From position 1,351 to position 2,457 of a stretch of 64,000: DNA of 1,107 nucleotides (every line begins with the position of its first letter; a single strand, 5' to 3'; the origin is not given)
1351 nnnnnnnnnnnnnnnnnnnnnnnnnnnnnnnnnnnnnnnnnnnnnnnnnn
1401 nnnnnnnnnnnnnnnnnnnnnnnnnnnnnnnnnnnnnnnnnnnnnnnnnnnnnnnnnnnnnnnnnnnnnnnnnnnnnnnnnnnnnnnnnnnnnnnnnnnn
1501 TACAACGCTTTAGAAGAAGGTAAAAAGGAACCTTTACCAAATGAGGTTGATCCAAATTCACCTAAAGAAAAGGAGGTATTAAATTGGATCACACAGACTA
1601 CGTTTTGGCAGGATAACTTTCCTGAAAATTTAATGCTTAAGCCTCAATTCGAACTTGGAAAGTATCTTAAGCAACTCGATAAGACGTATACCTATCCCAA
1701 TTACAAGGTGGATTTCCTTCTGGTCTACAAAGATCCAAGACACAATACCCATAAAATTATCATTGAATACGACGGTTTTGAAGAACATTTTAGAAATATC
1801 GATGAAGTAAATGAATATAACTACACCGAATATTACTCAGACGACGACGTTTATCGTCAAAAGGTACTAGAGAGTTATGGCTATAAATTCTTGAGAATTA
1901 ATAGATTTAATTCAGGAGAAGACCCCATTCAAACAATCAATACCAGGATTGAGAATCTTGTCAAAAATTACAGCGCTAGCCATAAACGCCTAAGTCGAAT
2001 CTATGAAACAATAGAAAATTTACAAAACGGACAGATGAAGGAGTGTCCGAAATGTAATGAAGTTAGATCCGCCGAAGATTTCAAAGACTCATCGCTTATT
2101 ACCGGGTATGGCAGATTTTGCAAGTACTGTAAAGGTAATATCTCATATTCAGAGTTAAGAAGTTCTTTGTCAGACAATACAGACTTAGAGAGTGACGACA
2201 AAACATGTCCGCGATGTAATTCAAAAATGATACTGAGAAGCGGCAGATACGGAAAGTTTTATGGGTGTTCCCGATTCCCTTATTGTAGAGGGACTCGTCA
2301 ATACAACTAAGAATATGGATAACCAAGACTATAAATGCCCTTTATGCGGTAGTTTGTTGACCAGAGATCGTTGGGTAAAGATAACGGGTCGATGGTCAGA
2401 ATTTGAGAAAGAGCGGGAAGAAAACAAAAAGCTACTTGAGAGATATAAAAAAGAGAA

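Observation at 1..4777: Helicase-nuclease fusion, DUF2130 nuclease-like protein and an HhH protein form a defence-like accessory module at the window edge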

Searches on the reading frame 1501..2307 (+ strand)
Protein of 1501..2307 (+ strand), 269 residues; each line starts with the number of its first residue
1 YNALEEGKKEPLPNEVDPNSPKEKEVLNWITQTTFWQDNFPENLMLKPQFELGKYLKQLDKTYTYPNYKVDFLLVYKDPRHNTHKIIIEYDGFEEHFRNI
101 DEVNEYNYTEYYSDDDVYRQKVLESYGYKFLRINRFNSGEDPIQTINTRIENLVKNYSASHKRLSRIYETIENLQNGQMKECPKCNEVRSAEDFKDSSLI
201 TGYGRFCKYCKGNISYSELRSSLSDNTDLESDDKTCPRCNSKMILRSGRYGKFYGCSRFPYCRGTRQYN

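Call 63: predict_structure(alignment_id=A3)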
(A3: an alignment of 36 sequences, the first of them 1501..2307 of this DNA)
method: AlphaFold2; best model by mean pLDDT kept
length: 269 residues; sequences in the alignment: 36
mean_pLDDT: 81.4   pTM: 0.56
mean pLDDT of the five models: 81.4, 79.5, 79.5, 77.0, 76.4
residues with pLDDT >= 90: 92; 70-90: 130; 50-70: 31; < 50: 16
segments of 3 or more residues with pLDDT < 50: 219-231
pLDDT, mean of each block of 10 residues (from residue 1): 63 89 93 95 93 86 87 94 93 64 75 81 89 87 95 75 64 79 88 87 87 57 37 78 88 89 87
secondary structure, 60 per line:
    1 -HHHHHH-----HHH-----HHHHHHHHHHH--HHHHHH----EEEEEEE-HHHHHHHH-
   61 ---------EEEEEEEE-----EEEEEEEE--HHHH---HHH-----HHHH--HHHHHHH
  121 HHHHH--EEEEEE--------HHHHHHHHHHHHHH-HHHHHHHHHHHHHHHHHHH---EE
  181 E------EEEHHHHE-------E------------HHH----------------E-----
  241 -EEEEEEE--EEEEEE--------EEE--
elements in order: H2-7 H21-31 H34-39 E44-50 H52-59 E70-77 E83-90 H93-96 H108-111 H114-125 E128-133 H142-155 H157-175 E179-181 E188-190 H191-194 E242-248 E251-256 E265-267

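Call 67: fold_search(model_id=the predicted structure, library=pdb)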
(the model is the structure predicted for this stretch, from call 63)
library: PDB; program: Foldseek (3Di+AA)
matches with E <= 10: 468; with E <= 0.001: 0
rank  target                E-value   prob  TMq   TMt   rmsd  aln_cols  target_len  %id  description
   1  1f1z_A                1.7e-02  0.66  0.21  0.22  18.8       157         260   13  TNSA, a catalytic component of the TN7 transposition system (released 2000-06-28)
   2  1t0f_A                5.2e-02  0.47  0.20  0.21  18.4       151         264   12  Crystal Structure of the TnsA/TnsC(504-555) complex (released 2004-11-09)
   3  1t0f_B                7.1e-02  0.38  0.20  0.20  18.4       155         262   12  Crystal Structure of the TnsA/TnsC(504-555) complex (released 2004-11-09)
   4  9gda_F                1.3e-01  0.41  0.13  0.05  14.3       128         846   20  RNAP-TopoI complex on duplex scaffold (released 2025-11-05)
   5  9ibq_A                1.6e-01  0.33  0.23  0.22   8.0       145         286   13  Structure of BstEII with DNA substrate (released 2026-03-04)
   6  5dwc                  2.4e-01  0.51  0.25  0.25   5.4       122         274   11  Crystal structure of restriction endonuclease AgeI (released 2016-09-28)
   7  4qbl_B                2.7e-01  0.38  0.24  0.44   5.2       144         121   18  VRR_NUC domain protein (released 2014-09-10)
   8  4qbl_A                3.7e-01  0.33  0.23  0.42   5.7       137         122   17  VRR_NUC domain protein (released 2014-09-10)
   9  5y1z_A                3.7e-01  0.09  0.14  0.23  10.5       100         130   11  Crystal structure of ZMYND8 PHD-BROMO-PWWP tandem in complex with Drebrin ADF-H domain (released 2017-10-25)
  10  4rul_A                3.9e-01  0.28  0.13  0.04  12.0       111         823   22  Crystal structure of full-length E.Coli topoisomerase I in complex with ssDNA (released 2015-11-04)
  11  7ewx_B                3.9e-01  0.09  0.16  0.21  18.0       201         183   11  Crystal structure of Ebinur Lake virus cap snatching endonuclease (P78A mutant) (released 2022-01-26)
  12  5klp_B                3.9e-01  0.08  0.14  0.13  18.8       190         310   15  Crystal structure of HopZ1a in complex with IP6 (released 2016-08-10)
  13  5klq_A                4.2e-01  0.15  0.17  0.15  10.5       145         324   12  Crystal structure of HopZ1a in complex with IP6 and CoA (released 2016-08-17)
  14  2xi5_C                4.4e-01  0.10  0.20  0.27  16.7       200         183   10  N-terminal endonuclease domain of La Crosse virus L-protein (released 2010-10-06)
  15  6rny_K                4.4e-01  0.03  0.11  0.09  20.2       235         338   11  PFV intasome - nucleosome strand transfer complex (released 2019-09-25)
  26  3hrl                  7.3e-01  0.25  0.22  0.52   7.0       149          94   16  Crystal structure of a putative endonuclease-like protein (ngo0050) from neisseria gonorrhoeae (released 2009-06-30)
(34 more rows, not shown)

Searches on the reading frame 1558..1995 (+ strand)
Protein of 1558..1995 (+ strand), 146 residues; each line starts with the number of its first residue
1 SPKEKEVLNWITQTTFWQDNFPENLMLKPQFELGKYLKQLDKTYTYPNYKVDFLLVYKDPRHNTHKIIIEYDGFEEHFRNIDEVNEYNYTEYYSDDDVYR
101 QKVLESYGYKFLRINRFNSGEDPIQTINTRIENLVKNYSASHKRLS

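Call 86: search_solved_structures(query=A4, max_evalue=10, show_alignments=2)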
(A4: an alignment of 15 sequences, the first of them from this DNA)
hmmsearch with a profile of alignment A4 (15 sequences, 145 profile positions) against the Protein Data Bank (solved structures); distinct sequences matched with E-value up to 10: 2.
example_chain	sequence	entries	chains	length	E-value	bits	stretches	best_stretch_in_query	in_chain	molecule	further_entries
6ney_A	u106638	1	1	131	1.3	12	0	22-136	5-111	Uncharacterized protein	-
6ldl_A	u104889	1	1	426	1.7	11.5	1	63-113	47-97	Cytochrome P450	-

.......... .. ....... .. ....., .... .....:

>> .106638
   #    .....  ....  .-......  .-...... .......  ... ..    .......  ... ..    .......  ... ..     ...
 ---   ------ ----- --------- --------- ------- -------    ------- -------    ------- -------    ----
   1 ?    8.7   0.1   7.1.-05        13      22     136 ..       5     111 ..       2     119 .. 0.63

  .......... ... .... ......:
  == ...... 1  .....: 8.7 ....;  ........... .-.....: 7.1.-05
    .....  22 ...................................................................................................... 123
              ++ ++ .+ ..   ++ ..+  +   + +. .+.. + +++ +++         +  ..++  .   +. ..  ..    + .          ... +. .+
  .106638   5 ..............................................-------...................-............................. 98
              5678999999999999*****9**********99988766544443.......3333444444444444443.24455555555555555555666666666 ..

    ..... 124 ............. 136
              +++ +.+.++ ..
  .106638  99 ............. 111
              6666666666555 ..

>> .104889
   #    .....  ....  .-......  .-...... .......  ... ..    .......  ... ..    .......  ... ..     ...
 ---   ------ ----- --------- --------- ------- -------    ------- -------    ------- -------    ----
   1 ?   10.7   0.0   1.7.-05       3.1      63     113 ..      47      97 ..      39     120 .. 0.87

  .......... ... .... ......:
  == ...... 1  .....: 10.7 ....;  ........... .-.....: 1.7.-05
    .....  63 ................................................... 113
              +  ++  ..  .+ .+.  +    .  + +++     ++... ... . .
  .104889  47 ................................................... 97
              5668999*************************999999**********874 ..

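Call 87: search_protein_families(library=pfam, alignment_id=A4, max_evalue=0.01)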
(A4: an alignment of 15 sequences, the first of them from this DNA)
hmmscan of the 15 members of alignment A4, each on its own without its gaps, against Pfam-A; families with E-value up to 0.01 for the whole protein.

A. member 1, seq(146 aa): 1 family
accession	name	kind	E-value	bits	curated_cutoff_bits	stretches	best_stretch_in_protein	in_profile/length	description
PF18741.7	MTES_1575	-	2.9e-06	27.7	38.2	1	41-128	17-90/96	REase_MTES_1575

B. families by the number of members that match (of 15 scanned): 5 families
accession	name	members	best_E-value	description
PF18741.7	MTES_1575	15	1.3e-06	REase_MTES_1575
PF04480.18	DUF559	8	3e-05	Protein of unknown function (DUF559)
PF10881.14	DUF2726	5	0.0011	Protein of unknown function (DUF2726)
PF06356.17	DUF1064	4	0.00011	Protein of unknown function (DUF1064)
PF19513.4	DUF6047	1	0.0043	Family of unknown function (DUF6047)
